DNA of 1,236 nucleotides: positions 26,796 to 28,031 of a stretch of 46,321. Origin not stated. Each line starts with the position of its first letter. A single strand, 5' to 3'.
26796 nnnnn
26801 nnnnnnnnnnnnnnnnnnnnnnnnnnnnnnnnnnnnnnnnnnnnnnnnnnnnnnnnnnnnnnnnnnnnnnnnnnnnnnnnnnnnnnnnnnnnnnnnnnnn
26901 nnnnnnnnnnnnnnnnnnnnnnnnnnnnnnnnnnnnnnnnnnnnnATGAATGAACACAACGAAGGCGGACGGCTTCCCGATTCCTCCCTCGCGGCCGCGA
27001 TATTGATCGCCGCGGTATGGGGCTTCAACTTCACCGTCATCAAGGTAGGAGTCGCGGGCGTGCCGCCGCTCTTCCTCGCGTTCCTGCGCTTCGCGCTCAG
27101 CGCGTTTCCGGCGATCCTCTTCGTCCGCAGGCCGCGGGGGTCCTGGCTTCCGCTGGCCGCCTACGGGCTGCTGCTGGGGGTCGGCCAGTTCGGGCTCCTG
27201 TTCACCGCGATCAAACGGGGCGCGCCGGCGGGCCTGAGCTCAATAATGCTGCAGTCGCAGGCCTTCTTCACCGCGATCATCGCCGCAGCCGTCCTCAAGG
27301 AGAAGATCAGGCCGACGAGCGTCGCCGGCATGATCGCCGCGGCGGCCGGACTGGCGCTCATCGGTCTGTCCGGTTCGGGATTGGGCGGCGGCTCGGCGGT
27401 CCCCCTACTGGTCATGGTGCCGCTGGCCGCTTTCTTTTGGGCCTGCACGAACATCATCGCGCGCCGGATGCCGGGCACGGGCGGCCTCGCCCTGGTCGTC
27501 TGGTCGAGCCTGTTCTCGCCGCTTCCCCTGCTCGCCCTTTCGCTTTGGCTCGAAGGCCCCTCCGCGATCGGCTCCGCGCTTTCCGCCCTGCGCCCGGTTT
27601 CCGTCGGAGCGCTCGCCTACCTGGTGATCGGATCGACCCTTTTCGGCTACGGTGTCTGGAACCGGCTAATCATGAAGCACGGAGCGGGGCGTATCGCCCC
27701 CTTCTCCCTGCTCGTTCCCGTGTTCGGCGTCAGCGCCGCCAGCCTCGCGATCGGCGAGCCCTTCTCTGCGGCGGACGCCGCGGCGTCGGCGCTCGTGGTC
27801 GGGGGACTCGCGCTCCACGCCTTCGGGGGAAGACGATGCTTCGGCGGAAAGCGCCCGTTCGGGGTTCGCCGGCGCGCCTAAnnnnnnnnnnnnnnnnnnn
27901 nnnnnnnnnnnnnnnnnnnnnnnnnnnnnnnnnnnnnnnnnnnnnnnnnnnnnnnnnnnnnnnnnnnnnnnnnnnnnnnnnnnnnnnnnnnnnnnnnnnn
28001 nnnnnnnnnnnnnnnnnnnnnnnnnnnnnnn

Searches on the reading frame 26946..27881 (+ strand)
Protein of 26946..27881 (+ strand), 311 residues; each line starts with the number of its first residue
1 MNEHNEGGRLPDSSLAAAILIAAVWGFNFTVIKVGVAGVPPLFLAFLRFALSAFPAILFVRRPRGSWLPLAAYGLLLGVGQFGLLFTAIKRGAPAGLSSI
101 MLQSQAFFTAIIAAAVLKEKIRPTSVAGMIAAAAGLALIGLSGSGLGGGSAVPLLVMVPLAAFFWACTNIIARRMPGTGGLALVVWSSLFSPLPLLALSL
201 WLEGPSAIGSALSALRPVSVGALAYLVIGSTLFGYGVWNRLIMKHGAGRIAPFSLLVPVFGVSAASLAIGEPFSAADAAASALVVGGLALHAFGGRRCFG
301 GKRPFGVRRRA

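Call 63: search_protein_families(library=ncbifam, proteins=[window:26946-27881:+], max_evalue=1e-10)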
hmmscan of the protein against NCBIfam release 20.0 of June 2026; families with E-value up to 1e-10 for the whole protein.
window:26946-27881:+ (311 aa): 2 families
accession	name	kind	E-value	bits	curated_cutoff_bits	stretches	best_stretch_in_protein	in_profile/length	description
NF008523.0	PRK11453.1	equivalog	2.1e-58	198.3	472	1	18-296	9-290/299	O-acetylserine/cysteine exporter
TIGR00950.1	2A78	equivalog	1.2e-14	54.3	230.2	1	25-287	1-262/264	carboxylate/amino acid/amine transporter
